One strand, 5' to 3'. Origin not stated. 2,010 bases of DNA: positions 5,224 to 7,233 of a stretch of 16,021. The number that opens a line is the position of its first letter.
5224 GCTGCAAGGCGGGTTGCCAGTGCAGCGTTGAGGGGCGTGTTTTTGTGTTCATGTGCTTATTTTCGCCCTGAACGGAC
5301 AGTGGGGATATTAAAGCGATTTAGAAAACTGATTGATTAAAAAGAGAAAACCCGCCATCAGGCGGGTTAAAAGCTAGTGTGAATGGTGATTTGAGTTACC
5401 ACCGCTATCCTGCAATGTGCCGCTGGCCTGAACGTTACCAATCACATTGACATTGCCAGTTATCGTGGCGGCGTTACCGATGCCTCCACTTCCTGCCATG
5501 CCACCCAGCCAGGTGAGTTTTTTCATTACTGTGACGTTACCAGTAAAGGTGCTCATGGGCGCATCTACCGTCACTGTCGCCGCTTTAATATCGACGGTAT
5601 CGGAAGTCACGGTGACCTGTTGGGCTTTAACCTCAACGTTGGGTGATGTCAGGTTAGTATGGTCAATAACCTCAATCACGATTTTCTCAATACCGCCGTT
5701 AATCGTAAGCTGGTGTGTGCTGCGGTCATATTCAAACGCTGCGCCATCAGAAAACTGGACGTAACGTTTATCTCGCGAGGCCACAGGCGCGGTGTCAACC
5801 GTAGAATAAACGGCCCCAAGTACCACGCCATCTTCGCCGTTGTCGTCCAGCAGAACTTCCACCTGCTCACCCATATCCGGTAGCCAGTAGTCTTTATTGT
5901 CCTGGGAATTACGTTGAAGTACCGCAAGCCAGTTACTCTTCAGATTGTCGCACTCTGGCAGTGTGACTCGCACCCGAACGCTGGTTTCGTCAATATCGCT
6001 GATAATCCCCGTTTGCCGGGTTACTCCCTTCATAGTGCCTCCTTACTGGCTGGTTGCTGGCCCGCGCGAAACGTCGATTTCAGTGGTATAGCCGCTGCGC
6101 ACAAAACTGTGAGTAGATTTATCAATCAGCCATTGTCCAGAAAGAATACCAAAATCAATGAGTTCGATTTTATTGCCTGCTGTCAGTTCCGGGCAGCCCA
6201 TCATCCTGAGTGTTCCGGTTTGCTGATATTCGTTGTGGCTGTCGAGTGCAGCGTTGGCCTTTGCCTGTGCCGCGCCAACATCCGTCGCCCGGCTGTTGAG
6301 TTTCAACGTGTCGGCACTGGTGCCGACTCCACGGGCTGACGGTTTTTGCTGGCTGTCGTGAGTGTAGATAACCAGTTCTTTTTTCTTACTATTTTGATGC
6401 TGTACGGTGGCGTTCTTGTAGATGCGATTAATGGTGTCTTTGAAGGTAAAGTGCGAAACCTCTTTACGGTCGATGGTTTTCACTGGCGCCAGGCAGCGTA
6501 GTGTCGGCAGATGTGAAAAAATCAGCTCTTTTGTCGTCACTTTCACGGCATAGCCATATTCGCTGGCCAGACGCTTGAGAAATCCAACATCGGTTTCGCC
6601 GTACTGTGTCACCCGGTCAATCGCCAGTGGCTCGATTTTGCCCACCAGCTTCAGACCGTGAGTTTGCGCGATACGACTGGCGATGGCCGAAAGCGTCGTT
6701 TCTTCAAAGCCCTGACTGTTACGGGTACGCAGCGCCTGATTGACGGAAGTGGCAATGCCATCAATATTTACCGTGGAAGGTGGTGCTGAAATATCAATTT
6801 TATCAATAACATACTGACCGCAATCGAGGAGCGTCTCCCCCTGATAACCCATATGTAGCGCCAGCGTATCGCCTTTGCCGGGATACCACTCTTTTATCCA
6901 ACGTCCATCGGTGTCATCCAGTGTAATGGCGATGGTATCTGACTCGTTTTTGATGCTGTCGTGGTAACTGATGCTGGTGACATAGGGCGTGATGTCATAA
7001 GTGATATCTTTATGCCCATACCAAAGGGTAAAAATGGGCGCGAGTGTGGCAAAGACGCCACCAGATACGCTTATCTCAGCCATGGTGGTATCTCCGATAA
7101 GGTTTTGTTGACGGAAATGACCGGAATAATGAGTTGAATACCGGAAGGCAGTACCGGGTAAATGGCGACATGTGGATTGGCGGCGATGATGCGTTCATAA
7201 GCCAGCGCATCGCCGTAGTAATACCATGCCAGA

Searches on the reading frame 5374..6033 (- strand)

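Call 7: search_protein_families(library=phrogs, proteins=[window:5374-6033:-], max_evalue=0.001)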
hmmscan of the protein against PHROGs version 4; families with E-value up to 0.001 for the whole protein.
window:5374-6033:- (219 aa): 3 families
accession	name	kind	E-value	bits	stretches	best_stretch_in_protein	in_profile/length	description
phrog_9992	-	tail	5.8e-15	56.5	1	8-164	20-172/228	baseplate assembly protein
phrog_6142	-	tail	2.6e-11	44.7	1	8-89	21-103/165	baseplate assembly protein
phrog_11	-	tail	0.00031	18.8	1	6-167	20-144/1960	baseplate spike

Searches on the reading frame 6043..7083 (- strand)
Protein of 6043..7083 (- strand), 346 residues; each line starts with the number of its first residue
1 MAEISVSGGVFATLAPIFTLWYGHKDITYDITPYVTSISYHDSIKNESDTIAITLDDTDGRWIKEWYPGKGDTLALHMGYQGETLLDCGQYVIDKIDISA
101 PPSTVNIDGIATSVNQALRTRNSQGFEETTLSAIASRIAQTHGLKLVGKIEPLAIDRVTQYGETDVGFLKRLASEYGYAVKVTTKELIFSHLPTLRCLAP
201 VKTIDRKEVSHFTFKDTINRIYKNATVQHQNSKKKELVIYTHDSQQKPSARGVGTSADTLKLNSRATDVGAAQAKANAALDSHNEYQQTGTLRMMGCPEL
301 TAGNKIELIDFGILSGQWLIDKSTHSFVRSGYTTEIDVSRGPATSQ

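Call 7: search_protein_families(library=phrogs, proteins=[window:6043-7083:-], max_evalue=0.001)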
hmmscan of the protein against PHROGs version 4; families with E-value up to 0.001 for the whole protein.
window:6043-7083:- (346 aa): 10 families
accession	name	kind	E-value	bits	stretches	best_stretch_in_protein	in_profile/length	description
phrog_52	-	tail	3.9e-131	440.1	1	2-344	174-517/677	tail protein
phrog_20686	-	unknown function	2.5e-40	138.8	1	246-346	8-109/135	-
phrog_4456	-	unknown function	7.4e-36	123.6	1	8-122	11-122/126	-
phrog_33062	-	unknown function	2.7e-32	111.7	1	294-346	1-54/54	-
phrog_400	-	tail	1.2e-09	38.6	1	206-340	206-337/654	tail protein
phrog_24348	-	unknown function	9.5e-09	36.1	1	15-44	16-45/50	-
phrog_12925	-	tail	2.8e-06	28.2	0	315-338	192-215/227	tail protein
phrog_350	-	tail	0.0002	21.4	0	288-340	359-425/436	tail protein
phrog_4930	-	tail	0.00033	21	1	33-338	16-310/319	baseplate hub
phrog_1887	-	tail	0.00064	19.8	1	74-308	373-622/670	tail protein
